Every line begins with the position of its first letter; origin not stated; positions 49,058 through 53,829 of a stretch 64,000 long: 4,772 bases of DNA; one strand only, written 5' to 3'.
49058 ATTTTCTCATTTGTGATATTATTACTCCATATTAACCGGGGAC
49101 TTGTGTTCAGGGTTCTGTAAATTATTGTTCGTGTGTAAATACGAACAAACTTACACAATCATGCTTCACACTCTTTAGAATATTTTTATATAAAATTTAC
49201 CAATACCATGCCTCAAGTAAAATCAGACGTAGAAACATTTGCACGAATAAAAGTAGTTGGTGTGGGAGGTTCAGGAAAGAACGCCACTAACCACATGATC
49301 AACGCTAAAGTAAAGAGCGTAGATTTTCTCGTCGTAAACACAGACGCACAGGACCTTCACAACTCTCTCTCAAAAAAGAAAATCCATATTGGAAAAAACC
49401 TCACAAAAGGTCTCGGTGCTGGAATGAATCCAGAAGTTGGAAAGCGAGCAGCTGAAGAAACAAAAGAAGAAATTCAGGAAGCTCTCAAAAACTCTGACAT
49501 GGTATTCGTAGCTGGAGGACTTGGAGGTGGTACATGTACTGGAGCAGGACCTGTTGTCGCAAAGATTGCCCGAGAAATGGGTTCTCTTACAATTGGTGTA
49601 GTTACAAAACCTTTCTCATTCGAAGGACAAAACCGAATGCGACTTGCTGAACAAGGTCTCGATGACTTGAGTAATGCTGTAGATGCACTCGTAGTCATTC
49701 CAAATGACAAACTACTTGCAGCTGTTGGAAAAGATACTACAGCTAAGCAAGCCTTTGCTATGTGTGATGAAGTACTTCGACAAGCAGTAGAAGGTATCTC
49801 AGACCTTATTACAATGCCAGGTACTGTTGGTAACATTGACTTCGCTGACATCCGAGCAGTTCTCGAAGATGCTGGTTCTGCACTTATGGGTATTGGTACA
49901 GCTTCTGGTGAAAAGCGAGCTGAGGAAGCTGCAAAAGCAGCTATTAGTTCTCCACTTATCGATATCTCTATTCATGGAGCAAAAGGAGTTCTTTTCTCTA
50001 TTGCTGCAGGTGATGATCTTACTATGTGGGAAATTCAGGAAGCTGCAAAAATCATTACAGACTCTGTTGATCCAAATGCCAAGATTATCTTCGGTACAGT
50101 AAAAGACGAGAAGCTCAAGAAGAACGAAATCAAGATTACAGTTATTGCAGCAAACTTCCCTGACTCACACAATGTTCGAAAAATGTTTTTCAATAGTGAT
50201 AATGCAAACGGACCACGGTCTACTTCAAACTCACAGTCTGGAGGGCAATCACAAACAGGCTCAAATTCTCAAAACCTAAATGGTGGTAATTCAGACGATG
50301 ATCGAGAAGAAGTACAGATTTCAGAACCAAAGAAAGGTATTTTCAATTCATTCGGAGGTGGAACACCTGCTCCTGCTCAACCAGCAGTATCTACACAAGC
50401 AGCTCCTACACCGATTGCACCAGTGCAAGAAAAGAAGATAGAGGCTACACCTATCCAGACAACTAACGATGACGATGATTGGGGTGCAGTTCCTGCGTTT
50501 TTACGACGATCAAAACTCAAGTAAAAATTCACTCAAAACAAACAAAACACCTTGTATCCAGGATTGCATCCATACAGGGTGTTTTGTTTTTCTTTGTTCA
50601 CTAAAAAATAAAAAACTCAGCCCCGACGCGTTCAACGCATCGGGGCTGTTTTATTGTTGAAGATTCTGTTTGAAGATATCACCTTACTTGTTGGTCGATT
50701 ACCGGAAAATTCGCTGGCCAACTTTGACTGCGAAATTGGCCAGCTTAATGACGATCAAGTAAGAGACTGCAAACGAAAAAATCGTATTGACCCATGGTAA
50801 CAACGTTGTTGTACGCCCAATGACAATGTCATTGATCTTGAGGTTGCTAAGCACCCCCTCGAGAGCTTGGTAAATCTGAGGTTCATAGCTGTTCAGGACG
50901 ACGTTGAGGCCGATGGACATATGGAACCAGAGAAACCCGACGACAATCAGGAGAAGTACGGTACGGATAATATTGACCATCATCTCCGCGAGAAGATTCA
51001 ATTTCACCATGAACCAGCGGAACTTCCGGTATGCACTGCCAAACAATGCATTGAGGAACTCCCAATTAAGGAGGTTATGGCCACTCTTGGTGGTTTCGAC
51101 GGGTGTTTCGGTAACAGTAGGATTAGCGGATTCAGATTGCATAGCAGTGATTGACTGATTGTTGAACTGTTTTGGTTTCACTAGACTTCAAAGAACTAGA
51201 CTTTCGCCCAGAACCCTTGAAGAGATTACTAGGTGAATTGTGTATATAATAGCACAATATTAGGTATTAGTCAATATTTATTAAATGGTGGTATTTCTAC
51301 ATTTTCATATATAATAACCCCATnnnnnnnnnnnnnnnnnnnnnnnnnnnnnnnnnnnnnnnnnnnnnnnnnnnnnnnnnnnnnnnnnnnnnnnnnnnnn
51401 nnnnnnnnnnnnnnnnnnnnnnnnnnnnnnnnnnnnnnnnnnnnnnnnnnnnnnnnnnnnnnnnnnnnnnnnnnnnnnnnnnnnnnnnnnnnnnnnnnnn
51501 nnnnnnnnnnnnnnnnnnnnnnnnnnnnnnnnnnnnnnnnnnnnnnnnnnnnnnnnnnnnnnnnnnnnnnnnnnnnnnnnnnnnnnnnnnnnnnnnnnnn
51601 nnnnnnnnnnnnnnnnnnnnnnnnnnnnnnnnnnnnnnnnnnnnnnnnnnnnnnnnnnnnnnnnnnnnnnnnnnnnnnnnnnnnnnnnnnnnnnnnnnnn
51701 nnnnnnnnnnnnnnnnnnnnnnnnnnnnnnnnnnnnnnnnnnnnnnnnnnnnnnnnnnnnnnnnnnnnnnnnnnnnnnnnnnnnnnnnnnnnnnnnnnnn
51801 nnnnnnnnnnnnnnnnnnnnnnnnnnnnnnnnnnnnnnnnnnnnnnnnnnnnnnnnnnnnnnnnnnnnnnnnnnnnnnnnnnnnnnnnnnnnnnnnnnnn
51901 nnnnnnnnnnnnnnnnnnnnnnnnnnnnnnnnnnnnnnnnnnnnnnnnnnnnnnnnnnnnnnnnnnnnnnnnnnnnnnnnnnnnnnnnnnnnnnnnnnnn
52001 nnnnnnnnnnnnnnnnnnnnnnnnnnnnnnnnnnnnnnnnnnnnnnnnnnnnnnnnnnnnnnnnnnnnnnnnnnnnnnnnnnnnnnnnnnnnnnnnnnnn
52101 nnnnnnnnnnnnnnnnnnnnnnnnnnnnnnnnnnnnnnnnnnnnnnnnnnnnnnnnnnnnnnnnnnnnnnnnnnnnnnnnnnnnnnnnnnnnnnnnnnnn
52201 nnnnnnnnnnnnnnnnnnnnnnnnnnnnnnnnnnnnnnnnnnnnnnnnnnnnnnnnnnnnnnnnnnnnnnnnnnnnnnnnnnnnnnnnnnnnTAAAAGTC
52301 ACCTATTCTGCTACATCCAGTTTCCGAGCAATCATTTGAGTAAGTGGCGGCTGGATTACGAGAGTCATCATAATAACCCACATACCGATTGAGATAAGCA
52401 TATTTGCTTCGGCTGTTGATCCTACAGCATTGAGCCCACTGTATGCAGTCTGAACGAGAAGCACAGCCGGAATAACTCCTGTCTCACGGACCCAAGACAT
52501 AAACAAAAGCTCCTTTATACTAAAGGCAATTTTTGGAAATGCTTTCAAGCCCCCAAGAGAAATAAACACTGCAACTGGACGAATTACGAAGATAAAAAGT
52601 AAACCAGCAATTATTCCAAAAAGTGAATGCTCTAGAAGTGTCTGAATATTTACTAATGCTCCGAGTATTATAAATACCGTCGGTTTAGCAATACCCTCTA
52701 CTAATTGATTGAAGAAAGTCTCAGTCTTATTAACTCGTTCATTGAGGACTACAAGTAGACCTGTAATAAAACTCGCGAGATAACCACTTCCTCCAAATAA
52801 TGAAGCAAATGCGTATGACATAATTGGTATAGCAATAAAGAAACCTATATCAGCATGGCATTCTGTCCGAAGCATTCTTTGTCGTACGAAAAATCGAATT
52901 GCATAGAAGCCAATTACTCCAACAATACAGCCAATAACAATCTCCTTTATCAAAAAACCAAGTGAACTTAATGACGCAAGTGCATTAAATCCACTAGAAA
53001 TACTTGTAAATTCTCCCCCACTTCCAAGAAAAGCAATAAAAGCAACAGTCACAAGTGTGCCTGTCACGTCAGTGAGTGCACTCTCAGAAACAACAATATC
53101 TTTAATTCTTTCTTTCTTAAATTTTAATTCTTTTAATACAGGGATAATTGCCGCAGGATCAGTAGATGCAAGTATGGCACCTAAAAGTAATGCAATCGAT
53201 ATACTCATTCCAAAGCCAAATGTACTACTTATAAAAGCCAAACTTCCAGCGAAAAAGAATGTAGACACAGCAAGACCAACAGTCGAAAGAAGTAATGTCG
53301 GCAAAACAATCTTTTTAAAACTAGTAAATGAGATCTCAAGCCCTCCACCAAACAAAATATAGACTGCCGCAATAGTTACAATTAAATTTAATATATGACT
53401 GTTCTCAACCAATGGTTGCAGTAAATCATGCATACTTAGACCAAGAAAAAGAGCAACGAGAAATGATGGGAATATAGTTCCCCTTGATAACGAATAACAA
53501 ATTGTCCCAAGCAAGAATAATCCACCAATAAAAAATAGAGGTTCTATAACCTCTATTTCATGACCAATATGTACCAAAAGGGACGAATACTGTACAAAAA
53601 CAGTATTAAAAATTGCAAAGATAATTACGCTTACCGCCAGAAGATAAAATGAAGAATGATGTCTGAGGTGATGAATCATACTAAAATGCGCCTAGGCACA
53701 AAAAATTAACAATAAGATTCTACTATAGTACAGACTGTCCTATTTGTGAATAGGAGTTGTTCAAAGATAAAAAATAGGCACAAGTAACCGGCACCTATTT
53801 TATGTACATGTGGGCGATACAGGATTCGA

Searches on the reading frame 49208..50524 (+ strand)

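Call 47: search_protein_families(library=pfam, proteins=[window:49208-50524:+], max_evalue=0.00001)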
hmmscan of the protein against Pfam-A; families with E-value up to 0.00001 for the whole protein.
window:49208-50524:+ (438 aa): 2 families
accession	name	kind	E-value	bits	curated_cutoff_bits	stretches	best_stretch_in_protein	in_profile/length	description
PF00091.31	Tubulin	-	4.6e-47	161.2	33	1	13-172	1-188/190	Tubulin/FtsZ family, GTPase domain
PF12327.13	FtsZ_C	-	7.7e-31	106.7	27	1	223-317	1-94/95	FtsZ family, C-terminal domain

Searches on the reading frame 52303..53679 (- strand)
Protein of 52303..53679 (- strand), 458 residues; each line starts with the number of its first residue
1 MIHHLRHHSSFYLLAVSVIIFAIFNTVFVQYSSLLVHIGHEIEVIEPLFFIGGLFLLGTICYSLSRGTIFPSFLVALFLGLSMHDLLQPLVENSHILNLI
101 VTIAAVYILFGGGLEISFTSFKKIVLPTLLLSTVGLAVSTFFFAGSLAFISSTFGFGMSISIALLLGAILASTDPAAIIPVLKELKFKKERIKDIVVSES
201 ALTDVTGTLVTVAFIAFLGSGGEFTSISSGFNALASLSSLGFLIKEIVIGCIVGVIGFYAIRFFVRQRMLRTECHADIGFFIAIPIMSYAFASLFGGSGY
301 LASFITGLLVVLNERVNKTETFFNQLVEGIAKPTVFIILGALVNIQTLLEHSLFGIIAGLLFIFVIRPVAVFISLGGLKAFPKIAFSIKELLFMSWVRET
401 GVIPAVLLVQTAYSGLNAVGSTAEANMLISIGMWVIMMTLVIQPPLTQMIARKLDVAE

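Call 47: search_protein_families(library=pfam, proteins=[window:52303-53679:-], max_evalue=0.00001)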
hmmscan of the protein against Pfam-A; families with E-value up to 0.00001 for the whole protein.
window:52303-53679:- (458 aa): 1 family
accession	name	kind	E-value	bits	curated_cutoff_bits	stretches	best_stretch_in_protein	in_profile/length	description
PF00999.27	Na_H_Exchanger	-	1e-41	143.5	26.2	1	59-452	8-374/375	Sodium/hydrogen exchanger, transmembrane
